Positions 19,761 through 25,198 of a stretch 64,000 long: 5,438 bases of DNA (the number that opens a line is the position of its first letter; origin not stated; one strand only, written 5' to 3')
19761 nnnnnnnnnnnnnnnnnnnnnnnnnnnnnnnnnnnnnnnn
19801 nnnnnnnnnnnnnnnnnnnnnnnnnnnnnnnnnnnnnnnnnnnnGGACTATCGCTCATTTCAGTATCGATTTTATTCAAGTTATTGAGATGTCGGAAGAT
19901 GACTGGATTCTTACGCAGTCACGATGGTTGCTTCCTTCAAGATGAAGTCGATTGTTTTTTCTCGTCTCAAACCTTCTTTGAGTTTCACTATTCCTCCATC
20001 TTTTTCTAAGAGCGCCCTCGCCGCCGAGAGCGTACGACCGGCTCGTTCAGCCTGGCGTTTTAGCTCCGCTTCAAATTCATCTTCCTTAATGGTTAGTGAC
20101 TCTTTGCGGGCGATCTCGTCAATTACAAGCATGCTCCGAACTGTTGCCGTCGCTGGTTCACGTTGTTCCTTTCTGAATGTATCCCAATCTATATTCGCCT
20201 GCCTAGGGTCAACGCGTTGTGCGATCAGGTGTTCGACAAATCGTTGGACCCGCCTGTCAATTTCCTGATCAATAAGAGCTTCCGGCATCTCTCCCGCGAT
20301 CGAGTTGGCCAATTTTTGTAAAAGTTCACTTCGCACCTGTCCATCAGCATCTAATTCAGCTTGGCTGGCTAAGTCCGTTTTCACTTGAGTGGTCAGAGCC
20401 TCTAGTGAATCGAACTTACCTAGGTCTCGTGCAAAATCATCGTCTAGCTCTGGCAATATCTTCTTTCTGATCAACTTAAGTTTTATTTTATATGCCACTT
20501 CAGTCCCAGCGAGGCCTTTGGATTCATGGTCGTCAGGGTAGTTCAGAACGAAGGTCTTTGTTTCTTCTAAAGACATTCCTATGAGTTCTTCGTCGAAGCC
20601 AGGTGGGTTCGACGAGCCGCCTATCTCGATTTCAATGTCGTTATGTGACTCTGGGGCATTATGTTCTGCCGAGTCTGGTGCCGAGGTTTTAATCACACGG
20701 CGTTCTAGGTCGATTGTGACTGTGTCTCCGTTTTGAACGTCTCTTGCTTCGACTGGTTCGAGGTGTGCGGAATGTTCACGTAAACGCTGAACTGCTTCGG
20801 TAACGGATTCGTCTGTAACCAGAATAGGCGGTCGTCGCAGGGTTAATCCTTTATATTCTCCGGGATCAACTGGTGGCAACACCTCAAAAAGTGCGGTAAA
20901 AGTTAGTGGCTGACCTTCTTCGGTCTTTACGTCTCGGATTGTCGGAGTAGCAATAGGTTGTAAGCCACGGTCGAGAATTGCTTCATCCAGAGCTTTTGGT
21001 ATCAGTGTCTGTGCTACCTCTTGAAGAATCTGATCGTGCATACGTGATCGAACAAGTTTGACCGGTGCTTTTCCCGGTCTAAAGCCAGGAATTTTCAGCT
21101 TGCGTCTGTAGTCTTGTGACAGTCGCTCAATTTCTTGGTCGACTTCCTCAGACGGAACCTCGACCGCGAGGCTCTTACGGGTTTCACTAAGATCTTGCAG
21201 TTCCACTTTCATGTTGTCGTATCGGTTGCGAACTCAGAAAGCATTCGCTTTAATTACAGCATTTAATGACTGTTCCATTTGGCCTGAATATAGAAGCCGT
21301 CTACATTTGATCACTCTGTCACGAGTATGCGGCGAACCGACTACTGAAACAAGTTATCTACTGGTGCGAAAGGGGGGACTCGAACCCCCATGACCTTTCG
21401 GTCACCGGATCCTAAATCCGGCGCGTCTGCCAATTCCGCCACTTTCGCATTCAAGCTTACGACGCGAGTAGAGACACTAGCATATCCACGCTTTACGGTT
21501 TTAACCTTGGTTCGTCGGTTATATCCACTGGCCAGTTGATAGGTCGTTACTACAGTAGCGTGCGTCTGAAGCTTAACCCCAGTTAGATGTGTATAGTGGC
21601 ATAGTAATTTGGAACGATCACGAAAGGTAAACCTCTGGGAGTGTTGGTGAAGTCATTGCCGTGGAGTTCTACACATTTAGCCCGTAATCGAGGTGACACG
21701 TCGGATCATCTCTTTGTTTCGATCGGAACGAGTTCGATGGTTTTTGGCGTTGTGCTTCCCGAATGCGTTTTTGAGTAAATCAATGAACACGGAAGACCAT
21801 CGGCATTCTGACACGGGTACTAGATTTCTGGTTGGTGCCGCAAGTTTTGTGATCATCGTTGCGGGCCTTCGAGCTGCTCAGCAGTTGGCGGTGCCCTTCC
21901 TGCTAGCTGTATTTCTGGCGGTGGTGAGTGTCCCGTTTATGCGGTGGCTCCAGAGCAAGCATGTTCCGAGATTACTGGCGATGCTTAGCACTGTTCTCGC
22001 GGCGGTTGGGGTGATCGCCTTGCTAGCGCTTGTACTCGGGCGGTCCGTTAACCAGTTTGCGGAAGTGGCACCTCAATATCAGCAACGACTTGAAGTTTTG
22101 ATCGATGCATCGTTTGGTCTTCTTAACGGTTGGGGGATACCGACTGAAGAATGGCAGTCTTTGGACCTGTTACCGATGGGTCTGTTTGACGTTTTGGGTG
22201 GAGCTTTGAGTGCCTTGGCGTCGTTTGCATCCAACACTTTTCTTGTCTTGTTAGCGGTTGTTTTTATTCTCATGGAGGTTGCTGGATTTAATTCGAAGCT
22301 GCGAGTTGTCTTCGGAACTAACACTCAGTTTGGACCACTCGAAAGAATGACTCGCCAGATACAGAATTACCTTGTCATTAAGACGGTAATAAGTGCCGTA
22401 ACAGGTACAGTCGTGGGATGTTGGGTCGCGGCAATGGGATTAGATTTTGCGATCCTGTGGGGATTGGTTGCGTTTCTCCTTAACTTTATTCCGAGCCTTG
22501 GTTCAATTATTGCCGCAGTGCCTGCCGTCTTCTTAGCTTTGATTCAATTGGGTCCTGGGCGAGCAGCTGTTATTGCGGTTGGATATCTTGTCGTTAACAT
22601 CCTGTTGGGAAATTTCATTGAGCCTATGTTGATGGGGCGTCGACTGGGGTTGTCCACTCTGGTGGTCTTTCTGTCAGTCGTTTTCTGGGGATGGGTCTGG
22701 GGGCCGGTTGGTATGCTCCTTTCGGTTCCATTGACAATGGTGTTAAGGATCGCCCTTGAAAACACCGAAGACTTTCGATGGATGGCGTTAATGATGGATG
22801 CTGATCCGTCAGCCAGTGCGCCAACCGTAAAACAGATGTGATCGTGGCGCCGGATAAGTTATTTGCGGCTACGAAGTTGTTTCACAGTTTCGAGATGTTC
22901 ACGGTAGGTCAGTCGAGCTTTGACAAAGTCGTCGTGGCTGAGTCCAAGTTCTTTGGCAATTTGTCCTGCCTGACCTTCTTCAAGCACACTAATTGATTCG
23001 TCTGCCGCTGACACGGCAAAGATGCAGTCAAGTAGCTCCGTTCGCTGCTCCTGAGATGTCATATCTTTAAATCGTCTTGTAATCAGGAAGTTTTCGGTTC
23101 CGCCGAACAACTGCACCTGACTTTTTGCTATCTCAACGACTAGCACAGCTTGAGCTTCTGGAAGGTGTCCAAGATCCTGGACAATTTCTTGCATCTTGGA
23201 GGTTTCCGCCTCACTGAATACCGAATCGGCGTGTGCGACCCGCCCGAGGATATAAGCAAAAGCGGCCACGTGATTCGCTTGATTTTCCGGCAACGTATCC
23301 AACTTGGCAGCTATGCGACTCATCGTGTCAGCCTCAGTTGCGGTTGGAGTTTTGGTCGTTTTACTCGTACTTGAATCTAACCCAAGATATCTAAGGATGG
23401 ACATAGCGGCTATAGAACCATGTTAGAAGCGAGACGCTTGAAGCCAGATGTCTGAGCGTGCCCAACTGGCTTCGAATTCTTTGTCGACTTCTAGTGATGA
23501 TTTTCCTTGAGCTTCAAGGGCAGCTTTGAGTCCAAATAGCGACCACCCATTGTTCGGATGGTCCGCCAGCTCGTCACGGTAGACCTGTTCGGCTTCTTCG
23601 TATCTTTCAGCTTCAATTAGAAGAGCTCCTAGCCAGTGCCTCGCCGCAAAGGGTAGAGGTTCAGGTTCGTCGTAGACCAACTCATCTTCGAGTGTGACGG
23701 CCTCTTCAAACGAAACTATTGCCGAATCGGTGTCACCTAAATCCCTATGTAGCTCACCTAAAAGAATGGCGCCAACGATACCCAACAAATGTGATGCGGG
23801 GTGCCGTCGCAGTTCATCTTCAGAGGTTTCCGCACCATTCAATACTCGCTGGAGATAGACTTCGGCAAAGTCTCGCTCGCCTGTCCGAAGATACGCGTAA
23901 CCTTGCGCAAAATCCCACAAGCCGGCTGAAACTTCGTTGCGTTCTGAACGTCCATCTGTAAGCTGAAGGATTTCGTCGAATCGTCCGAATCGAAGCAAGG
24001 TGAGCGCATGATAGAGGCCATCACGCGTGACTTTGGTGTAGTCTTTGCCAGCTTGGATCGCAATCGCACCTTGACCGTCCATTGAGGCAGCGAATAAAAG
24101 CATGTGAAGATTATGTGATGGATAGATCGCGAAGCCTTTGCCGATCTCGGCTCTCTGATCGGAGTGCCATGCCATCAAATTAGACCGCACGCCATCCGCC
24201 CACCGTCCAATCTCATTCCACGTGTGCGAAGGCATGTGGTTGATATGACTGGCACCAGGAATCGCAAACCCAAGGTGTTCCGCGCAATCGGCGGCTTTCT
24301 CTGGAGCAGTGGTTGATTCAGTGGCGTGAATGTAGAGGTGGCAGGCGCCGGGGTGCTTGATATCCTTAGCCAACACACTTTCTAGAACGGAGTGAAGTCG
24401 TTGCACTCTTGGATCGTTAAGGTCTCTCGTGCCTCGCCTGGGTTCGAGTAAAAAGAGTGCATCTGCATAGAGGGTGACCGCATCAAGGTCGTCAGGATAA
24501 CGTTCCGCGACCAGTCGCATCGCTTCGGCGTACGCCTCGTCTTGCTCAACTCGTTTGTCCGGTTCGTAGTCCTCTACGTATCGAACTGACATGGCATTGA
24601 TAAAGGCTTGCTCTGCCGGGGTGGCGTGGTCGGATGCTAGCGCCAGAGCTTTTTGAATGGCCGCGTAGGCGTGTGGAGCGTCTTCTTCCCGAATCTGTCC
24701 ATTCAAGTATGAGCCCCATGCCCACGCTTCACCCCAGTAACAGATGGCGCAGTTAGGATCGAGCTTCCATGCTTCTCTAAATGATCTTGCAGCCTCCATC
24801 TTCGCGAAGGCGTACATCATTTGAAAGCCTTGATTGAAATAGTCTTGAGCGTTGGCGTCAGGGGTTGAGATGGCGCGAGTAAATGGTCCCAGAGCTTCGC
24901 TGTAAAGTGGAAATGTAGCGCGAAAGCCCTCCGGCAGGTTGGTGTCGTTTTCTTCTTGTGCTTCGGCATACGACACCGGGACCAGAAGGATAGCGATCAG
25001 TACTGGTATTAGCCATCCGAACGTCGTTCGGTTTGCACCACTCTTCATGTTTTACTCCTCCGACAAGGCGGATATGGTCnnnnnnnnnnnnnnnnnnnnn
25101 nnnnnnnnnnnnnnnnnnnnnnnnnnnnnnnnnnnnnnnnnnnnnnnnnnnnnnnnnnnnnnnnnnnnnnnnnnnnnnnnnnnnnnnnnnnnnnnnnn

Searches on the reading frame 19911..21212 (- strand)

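Call 50: search_protein_families(library=pfam, proteins=[window:19911-21212:-], max_evalue=0.00001)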
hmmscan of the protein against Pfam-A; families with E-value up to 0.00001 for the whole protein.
window:19911-21212:- (433 aa): 3 families
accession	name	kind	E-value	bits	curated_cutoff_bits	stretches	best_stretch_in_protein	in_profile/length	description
PF05697.18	Trigger_N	-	7e-39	133.8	22.2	1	1-144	1-144/144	Bacterial trigger factor protein (TF)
PF05698.19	Trigger_C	-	3.7e-26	92.6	22.7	1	269-425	1-161/162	Bacterial trigger factor protein (TF) C-terminus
PF00254.34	FKBP_C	-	1.4e-06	28.9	21.1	1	157-245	3-93/94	FKBP-type peptidyl-prolyl cis-trans isomerase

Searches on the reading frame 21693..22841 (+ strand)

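Call 50: search_protein_families(library=pfam, proteins=[window:21693-22841:+], max_evalue=0.00001)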
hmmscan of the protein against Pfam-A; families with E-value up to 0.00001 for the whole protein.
window:21693-22841:+ (382 aa): 1 family
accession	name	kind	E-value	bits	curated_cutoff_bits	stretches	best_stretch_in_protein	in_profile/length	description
PF01594.21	AI-2E_transport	-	7.8e-54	183.5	34.3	1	47-358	3-326/327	AI-2E family transporter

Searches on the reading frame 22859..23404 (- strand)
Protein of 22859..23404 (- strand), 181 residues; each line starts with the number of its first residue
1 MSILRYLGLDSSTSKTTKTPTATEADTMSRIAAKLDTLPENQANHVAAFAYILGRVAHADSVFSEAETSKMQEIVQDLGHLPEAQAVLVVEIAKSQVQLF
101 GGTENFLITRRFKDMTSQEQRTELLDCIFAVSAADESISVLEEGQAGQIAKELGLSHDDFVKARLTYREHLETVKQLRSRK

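Call 51: search_protein_families(library=pfam, proteins=[window:22859-23404:-], max_evalue=0.00001)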
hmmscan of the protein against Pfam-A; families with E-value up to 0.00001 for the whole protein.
window:22859-23404:- (181 aa): 1 family
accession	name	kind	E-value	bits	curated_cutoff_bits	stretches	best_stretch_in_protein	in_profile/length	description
PF05099.18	TerB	-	1e-17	64.9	24.4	1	48-164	3-117/118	Tellurite resistance protein TerB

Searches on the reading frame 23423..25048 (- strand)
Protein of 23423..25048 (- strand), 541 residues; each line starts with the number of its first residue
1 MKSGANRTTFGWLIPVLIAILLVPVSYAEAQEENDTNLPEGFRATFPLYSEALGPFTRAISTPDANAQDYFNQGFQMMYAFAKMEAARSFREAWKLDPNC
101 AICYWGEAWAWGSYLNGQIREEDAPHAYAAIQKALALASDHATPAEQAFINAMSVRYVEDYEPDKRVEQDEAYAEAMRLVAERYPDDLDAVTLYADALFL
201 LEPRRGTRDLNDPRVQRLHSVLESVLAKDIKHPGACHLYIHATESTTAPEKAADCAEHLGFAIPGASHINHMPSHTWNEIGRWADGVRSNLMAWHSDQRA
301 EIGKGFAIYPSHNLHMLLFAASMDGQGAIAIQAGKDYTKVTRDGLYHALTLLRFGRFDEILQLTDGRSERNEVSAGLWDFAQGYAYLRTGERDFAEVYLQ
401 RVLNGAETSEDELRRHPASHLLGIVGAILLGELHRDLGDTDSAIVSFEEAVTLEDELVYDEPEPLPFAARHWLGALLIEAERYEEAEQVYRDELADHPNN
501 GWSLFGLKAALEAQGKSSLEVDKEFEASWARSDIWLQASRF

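Call 51: search_protein_families(library=pfam, proteins=[window:23423-25048:-], max_evalue=0.00001)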
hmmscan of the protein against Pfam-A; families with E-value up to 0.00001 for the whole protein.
window:23423-25048:- (541 aa): 4 families
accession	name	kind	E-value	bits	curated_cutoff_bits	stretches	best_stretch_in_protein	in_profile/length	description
PF07719.23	TPR_2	-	4.6e-08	33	27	0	429-454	6-31/34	Tetratricopeptide repeat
PF13176.12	TPR_7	-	1.4e-07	31.4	27.9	0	473-499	5-33/36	Tetratricopeptide repeat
PF13181.12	TPR_8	-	1.7e-07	31.2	25.7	0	429-454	6-31/34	Tetratricopeptide repeat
PF00515.34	TPR_1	-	1.7e-06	28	27.8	0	430-454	7-31/34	Tetratricopeptide repeat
